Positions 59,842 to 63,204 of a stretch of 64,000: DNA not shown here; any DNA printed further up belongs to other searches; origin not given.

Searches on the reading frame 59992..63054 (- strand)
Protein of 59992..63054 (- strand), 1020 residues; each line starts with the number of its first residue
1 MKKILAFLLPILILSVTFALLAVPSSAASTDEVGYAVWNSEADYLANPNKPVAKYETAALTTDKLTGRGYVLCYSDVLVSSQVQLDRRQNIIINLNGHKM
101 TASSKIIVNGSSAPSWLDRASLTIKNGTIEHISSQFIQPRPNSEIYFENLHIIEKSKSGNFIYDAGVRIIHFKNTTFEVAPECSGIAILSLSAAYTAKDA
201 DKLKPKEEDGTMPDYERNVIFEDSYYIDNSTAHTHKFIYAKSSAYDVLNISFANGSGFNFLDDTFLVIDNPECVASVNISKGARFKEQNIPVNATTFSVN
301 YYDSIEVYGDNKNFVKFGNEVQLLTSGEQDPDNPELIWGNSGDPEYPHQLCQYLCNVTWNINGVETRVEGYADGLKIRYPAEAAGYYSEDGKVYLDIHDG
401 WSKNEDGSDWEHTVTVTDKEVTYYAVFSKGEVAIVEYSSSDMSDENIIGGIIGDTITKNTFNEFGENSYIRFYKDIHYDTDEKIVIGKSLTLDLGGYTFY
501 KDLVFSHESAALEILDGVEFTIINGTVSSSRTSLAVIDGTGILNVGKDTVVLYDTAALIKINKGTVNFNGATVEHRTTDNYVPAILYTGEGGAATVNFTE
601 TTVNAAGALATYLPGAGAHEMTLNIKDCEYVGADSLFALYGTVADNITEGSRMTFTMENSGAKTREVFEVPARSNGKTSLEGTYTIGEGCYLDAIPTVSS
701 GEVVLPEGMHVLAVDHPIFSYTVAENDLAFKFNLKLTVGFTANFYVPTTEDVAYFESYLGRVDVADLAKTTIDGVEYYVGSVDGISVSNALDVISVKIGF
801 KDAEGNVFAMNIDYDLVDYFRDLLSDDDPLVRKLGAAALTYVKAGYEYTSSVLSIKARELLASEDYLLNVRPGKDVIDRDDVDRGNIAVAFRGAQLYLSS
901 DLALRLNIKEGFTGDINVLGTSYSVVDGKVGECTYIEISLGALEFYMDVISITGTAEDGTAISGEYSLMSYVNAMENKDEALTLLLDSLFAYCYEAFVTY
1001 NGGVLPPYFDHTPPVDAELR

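Call 5: search_protein_families(library=pfam, proteins=[window:59992-63054:-], max_evalue=0.01)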
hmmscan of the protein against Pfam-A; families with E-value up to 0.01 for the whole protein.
window:59992-63054:- (1020 aa): 0 families

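Call 6: search_protein_families(library=ncbifam, proteins=[window:59992-63054:-], max_evalue=0.01)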
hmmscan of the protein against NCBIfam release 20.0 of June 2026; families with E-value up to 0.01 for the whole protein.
window:59992-63054:- (1020 aa): 0 families

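Call 29: search_solved_structures(query=window:59992-63054:-, max_evalue=1)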
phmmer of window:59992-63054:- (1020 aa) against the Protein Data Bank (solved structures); distinct sequences matched with E-value up to 1: 0.

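Call 49: find_homologous_proteins(query=window:59992-63054:-, max_evalue=0.00001)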
Query window:59992-63054:- (1020 aa): 12 proteins with E <= 0.00001 among 8000 candidates.
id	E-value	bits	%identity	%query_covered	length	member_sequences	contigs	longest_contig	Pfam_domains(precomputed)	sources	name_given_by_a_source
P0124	0.0e+0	2270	99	100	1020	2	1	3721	-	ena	-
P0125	0.0e+0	1484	65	100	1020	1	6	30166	-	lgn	-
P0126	0.0e+0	1306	58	100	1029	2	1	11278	-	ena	-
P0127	2.4e-282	958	48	100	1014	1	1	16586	-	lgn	-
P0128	8.3e-262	890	46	99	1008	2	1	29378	-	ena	-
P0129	9.9e-256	869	45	98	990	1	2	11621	-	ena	-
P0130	5.0e-255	867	44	100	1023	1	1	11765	-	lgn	-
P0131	7.8e-205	701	39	100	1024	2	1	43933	-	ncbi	-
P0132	9.9e-180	618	37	99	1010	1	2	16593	-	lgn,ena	-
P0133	3.5e-167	576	36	99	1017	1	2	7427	-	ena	-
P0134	4.2e-141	490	33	100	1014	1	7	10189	-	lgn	-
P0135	9.6e-50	188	31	30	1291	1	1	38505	-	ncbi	-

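Call 62: predict_structure(alignment_id=A2)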
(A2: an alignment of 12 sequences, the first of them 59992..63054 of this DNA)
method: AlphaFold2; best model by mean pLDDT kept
length: 1020 residues; sequences in the alignment: 12
mean_pLDDT: 86.2   pTM: 0.50
mean pLDDT of the five models: 86.2, 83.6, 83.0, 81.8, 81.6
residues with pLDDT >= 90: 490; 70-90: 460; 50-70: 28; < 50: 42
segments of 3 or more residues with pLDDT < 50: 1-8, 10-31, 1009-1020
pLDDT, mean of each block of 10 residues (from residue 1): 42 40 29 79 86 90 90 94 92 95 93 75 96 92 93 91 87 95 87 83 78 88 93 88 85 92 90 90 91 87 85 83 85 88 89 90 87 84 78 86 86 85 87 92 88 89 90 92 89 96 85 93 96 93 96 95 95 94 91 92 96 87 96 94 86 95 94 85 92 89 88 87 82 80 90 90 92 91 84 90 82 90 90 92 88 87 91 74 83 75 83 90 91 86 76 90 84 76 87 88 67 39
secondary structure, 60 per line:
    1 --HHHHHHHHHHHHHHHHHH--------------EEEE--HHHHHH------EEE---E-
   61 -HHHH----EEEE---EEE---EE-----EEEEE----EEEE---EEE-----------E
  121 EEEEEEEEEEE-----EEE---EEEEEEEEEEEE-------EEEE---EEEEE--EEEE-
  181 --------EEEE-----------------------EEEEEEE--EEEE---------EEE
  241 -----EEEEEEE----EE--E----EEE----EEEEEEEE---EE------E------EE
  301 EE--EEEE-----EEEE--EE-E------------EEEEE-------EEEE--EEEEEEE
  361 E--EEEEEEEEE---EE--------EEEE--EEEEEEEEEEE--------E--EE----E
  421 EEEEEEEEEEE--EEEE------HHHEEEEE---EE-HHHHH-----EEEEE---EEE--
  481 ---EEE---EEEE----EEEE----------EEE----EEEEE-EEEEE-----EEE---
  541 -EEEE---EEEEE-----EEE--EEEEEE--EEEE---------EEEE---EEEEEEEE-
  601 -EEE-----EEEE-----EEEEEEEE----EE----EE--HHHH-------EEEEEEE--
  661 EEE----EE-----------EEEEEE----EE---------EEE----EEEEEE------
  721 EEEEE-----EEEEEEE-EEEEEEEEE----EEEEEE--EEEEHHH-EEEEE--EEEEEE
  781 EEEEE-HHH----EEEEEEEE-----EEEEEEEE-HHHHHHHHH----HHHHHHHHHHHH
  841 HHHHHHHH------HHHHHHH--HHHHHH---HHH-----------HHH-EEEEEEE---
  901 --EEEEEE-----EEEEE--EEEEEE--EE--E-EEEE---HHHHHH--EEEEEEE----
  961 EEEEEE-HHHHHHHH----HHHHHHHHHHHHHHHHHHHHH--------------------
elements in order (helices of 4 or more, strands of 3 or more residues): H3-20 E35-38 H41-46 E53-55 H62-65 E70-73 E77-79 E90-94 E99-102 E106-108 E120-131 E137-139 E143-154 E162-165 E169-173 E176-179 E189-192 E216-222 E225-228 E238-240 E246-252 E266-268 E273-280 E299-302 E305-308 E314-317 E336-340 E348-351 E354-361 E364-372 E386-389 E392-402 E420-431 E434-437 E447-451 H458-462 E468-472 E476-478 E484-486 E490-493 E498-501 E512-514 E519-523 E525-529 E535-537 E542-545 E549-553 E559-561 E564-569 E572-575 E585-588 E592-599 E602-604 E610-613 E619-626 H641-644 E652-658 E661-663 E681-686 E702-704 E709-714 E721-725 E731-737 E739-747 E752-757 E760-763 E768-772 E775-785 E794-801 E807-814 H816-824 H829-848 H855-861 H864-869 E891-897 E903-908 E914-918 E921-926 E935-938 H942-947 E950-956 E961-966 H968-975 H980-1000

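Call 66: fold_search(model_id=the predicted structure, library=pdb)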
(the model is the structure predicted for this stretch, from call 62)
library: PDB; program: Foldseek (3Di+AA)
matches with E <= 10: 727; with E <= 0.001: 0
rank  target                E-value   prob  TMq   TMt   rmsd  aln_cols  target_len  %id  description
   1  4xlc                  6.1e-03  0.38  0.11  0.15  25.3       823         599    8  Tailspike protein double mutant D339N/E372A of E. coli bacteriophage HK620 (released 2016-01-20)
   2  6g0x_A                1.4e-02  0.30  0.11  0.15  24.8       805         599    9  TAILSPIKE PROTEIN OF E. COLI BACTERIOPHAGE HK620 IN COMPLEX WITH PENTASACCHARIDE (released 2018-04-04)
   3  4xkv                  2.1e-02  0.41  0.12  0.18  25.1       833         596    8  Tailspike protein mutant D339N of E. coli bacteriophage HK620 (released 2016-01-20)
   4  2v5i                  2.4e-02  0.14  0.09  0.14  26.8       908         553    9  Structure of the receptor-binding protein of bacteriophage Det7: a podoviral tailspike in a myovirus (released 2008-02-19)
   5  4ojl_C                2.5e-02  0.16  0.10  0.12  26.4       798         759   10  Crystal Structure of Putative Tailspike Protein (TSP1, orf210) from Escherichia coli O157:H7 Bacteriohage CBA120 in Co (released 2014-03-26)
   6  4xot_A                2.8e-02  0.28  0.11  0.16  24.6       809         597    8  Tailspike protein mutant E372Q of E. coli bacteriophage HK620 in complex with pentasaccharide (released 2016-01-27)
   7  1tyu_A                2.8e-02  0.16  0.09  0.14  26.6       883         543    6  STRUCTURE OF TAILSPIKE-PROTEIN (released 1997-07-23)
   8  8bwk_D                3.1e-02  0.33  0.13  0.18  26.1       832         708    9  Metagenomic derived PL6 alginate lyase (released 2023-12-20)
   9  4xle_A                3.5e-02  0.38  0.13  0.19  23.6       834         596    9  Tailspike protein double mutant D339N/E372A of E. coli bacteriophage HK620 in complex with hexasaccharide (released 2016-01-20)
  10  7nms                  3.9e-02  0.38  0.08  0.17  16.9       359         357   12  InlB392_T332E: T332E variant of Listeria monocytogenes InlB (internalin B) residues 36-392 (released 2022-01-26)
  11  4ojp_C                3.9e-02  0.14  0.09  0.11  25.1       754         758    8  Crystal Structure of Putative Tailspike Protein (TSP1, orf210) from Escherichia coli O157:H7 Bacteriohage CBA120 in Co (released 2014-03-26)
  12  7dmk_C                4.2e-02  0.28  0.13  0.17  26.7       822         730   11  PL6 alginate lyase BcAlyPL6 (released 2021-10-06)
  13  8bwk_A                4.4e-02  0.23  0.12  0.17  26.5       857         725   11  Metagenomic derived PL6 alginate lyase (released 2023-12-20)
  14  4xnf                  4.6e-02  0.20  0.11  0.15  24.7       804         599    9  Tailspike protein double mutant D339A/E372Q of E. coli bacteriophage HK620 (released 2016-01-27)
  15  7dmk_B                4.8e-02  0.10  0.09  0.11  26.9       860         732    9  PL6 alginate lyase BcAlyPL6 (released 2021-10-06)
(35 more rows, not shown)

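Call 74: search_protein_families(library=padloc, proteins=[window:59992-63054:-], max_evalue=0.01)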
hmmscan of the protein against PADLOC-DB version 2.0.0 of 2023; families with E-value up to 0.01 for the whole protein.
window:59992-63054:- (1020 aa): 0 families
